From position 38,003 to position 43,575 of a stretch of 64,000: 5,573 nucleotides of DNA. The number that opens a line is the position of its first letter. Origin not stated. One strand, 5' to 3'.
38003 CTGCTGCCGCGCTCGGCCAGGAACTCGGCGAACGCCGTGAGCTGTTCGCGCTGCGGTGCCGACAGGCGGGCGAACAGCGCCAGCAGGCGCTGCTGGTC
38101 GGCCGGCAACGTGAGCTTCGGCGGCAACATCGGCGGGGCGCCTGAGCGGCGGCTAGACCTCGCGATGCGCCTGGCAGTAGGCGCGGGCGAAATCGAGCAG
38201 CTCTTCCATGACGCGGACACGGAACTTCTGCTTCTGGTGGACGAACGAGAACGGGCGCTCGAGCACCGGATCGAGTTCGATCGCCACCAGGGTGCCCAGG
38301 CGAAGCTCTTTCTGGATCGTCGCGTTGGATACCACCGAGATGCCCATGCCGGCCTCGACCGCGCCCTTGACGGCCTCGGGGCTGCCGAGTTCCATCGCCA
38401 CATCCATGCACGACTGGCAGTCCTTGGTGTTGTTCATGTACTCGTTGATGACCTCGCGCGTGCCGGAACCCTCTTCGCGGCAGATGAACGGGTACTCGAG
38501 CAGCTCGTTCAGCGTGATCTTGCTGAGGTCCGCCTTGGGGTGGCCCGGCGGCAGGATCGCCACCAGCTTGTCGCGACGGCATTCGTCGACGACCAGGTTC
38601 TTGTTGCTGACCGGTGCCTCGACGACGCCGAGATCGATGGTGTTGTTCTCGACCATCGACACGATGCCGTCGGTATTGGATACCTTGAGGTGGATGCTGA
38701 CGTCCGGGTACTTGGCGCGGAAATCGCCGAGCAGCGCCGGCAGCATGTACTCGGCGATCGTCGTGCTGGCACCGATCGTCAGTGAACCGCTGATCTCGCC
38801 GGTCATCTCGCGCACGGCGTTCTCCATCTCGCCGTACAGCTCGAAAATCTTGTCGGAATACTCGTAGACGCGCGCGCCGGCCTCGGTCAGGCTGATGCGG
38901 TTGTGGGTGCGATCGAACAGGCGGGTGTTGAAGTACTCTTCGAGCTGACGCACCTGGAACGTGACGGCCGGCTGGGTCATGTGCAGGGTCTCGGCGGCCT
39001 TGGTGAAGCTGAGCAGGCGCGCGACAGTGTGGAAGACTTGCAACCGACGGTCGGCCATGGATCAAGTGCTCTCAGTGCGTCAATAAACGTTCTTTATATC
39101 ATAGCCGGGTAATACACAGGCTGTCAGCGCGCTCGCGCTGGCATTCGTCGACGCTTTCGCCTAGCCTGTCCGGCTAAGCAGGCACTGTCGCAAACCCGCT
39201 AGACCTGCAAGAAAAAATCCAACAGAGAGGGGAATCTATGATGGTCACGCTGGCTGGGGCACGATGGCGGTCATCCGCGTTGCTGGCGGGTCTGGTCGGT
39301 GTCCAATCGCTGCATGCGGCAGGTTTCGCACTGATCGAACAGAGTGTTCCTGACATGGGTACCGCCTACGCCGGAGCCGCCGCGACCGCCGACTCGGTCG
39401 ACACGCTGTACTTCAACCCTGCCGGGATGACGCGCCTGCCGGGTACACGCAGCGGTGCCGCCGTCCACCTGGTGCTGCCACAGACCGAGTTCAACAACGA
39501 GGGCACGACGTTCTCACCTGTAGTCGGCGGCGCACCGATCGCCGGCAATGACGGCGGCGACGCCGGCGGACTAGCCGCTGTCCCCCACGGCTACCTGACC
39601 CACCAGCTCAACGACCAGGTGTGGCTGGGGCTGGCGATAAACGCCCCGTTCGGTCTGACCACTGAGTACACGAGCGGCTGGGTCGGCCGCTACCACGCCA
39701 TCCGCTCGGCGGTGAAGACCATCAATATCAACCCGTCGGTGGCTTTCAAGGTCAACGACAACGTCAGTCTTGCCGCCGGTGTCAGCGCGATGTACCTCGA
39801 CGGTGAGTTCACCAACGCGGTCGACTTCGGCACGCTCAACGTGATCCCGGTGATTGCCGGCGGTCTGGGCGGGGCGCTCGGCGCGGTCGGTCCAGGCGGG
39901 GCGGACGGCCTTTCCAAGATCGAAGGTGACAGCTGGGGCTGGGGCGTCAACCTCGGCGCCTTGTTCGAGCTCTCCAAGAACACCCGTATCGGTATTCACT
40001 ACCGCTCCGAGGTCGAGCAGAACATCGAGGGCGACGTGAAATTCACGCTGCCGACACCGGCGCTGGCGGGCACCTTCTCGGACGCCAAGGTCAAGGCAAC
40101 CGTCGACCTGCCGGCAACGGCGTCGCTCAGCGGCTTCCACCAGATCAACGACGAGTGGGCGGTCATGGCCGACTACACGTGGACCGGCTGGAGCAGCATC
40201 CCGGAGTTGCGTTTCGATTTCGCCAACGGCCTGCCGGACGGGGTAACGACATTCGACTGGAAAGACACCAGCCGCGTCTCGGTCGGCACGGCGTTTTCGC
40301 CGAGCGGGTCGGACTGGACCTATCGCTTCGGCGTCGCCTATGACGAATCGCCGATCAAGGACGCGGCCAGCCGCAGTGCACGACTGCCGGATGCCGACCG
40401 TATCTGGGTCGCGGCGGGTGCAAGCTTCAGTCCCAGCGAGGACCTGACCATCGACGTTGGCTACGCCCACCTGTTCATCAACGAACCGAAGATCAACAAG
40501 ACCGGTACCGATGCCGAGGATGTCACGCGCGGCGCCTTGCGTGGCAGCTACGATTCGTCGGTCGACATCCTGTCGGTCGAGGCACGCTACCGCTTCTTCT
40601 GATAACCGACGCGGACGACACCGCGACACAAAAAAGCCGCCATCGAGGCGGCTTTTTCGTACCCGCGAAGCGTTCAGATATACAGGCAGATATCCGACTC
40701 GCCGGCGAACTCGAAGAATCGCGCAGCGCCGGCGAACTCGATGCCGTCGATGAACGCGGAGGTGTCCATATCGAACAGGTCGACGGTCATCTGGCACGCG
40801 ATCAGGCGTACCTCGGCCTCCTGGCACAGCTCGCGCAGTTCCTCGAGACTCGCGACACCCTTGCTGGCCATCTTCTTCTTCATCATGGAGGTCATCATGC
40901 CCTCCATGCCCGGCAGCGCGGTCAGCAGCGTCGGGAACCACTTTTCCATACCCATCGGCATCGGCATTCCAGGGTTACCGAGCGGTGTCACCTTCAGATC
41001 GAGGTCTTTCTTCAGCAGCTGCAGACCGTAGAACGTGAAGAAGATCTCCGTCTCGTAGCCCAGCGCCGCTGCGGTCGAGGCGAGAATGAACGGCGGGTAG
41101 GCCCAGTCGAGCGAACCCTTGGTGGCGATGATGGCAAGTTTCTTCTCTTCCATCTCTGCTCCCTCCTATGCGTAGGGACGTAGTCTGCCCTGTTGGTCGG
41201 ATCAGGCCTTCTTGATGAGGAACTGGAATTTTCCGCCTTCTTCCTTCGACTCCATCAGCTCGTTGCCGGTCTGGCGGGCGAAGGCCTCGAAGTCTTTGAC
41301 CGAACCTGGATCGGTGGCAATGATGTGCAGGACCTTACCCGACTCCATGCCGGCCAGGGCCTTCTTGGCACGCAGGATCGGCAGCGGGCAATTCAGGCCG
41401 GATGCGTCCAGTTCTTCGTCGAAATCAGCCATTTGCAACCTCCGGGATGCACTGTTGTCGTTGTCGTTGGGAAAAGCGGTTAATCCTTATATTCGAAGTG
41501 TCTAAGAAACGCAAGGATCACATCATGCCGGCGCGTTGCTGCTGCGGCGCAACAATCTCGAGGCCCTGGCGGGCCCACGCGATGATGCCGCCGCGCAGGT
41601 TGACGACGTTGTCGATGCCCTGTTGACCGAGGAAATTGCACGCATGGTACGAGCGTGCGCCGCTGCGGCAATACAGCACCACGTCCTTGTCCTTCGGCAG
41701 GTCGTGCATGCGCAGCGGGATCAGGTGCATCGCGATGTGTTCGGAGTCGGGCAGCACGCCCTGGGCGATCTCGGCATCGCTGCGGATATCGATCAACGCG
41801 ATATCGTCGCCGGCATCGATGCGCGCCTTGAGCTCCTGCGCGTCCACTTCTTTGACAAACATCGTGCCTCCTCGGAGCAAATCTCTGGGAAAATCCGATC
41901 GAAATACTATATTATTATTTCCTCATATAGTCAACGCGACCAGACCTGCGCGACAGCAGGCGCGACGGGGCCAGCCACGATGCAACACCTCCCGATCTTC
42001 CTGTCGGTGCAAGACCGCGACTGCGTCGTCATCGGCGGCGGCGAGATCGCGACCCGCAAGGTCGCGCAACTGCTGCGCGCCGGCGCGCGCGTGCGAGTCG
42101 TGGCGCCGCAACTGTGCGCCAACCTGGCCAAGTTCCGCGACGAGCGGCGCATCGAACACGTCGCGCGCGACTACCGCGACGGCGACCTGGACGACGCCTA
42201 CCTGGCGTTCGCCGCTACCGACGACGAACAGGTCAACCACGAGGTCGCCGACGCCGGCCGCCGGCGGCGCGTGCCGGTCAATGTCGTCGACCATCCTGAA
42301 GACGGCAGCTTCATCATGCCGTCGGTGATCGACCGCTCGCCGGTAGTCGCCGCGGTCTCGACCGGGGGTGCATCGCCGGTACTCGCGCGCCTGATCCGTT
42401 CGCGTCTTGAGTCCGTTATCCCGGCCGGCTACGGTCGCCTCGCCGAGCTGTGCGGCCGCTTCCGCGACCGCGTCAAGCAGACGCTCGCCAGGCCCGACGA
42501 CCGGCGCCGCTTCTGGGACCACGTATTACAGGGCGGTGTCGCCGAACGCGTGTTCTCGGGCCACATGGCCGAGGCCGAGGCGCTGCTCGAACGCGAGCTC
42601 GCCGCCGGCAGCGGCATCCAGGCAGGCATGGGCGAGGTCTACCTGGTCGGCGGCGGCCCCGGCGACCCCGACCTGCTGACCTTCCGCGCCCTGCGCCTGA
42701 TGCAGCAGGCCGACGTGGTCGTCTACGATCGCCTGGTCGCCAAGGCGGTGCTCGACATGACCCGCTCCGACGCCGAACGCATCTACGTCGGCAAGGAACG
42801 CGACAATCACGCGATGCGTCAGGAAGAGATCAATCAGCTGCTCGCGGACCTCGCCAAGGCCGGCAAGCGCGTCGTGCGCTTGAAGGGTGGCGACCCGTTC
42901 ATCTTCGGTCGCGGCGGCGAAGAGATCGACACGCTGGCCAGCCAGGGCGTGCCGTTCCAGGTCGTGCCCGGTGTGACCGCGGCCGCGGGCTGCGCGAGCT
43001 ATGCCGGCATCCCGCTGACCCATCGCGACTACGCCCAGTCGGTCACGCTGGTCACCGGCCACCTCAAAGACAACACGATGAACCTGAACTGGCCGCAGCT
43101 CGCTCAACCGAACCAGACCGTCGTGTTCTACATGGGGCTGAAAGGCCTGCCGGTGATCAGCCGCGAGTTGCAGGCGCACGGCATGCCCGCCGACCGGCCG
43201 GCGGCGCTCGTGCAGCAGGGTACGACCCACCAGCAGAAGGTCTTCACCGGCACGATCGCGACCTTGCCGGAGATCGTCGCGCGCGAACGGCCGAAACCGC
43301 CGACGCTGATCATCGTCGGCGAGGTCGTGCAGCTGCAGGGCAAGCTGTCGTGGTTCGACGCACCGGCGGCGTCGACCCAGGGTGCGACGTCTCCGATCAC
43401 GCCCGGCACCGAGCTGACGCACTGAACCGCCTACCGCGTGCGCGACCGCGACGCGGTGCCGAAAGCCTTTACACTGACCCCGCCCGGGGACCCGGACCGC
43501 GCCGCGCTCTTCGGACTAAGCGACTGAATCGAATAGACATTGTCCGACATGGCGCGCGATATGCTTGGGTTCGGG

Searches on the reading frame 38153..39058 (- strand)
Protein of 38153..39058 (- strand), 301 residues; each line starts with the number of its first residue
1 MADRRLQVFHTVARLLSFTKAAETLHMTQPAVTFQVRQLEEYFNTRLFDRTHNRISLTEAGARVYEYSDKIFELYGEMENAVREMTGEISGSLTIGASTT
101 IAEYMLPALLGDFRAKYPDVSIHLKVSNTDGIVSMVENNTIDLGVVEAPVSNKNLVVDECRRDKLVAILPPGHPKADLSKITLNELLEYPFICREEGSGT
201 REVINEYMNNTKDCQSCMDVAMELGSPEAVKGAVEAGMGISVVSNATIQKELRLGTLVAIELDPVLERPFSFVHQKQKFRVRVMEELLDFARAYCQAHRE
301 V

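Call 28: search_protein_families(library=pfam, proteins=[window:38153-39058:-], max_evalue=0.001)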
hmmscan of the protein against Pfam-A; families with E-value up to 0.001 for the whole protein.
window:38153-39058:- (301 aa): 4 families
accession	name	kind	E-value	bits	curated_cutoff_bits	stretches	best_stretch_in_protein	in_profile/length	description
PF03466.25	LysR_substrate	-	1.4e-49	168.8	28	1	87-295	2-208/209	LysR substrate binding domain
PF00126.33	HTH_1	-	1.3e-22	79.9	26.6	1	4-61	2-59/60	Bacterial regulatory helix-turn-helix protein, lysR family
PF12849.12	PBP_like_2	-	8.5e-10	39.3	27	1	89-244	8-187/267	PBP superfamily domain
PF12727.12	PBP_like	-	4.1e-05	23.3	27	1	168-291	74-192/193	PBP superfamily domain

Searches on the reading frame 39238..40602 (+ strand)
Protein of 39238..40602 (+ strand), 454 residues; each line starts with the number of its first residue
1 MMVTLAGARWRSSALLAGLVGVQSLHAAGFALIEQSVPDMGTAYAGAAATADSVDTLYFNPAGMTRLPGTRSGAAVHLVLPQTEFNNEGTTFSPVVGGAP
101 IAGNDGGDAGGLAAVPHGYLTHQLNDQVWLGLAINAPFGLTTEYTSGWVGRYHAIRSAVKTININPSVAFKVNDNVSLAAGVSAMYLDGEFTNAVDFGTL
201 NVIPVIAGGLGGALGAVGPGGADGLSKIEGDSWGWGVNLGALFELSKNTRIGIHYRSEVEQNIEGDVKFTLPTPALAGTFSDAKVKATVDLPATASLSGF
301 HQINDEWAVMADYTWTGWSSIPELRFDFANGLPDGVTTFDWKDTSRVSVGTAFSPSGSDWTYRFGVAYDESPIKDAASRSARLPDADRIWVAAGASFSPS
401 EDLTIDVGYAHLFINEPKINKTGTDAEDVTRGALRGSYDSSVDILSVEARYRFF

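Call 28: search_protein_families(library=pfam, proteins=[window:39238-40602:+], max_evalue=0.001)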
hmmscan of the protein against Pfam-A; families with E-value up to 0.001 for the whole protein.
window:39238-40602:+ (454 aa): 3 families
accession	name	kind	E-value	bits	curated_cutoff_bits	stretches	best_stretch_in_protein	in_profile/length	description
PF03349.22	Toluene_X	-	3.5e-105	352.3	29.7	1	23-453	6-421/421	Outer membrane protein transport protein (OMPP1/FadL/TodX)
PF10677.15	DUF2490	-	5.5e-06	26.7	29.8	0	385-453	33-95/186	Protein of unknown function (DUF2490)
PF13505.12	OMP_b-brl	-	6.7e-05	23.6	28.7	0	128-258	48-153/175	Outer membrane protein beta-barrel domain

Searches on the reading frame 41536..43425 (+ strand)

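Call 28: search_protein_families(library=pfam, proteins=[window:41536-43425:+], max_evalue=0.001)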
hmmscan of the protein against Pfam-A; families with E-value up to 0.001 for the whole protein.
window:41536-43425:+ (629 aa): 4 families
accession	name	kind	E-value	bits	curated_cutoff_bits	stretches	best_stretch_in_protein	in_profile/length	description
PF00590.25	TP_methylase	-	3.8e-56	190.8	27.8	1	368-577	2-211/212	Tetrapyrrole (Corrin/Porphyrin) Methylases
PF13241.12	NAD_binding_7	-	7.5e-32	110.5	22.1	1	154-263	1-104/104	Putative NAD(P)-binding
PF10414.14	CysG_dimeriser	-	2.8e-22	78.7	23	1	298-355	1-58/58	Sirohaem synthase dimerisation region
PF14824.11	Sirohm_synth_M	-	4.8e-07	29.6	25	1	273-293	7-27/28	Sirohaem biosynthesis protein central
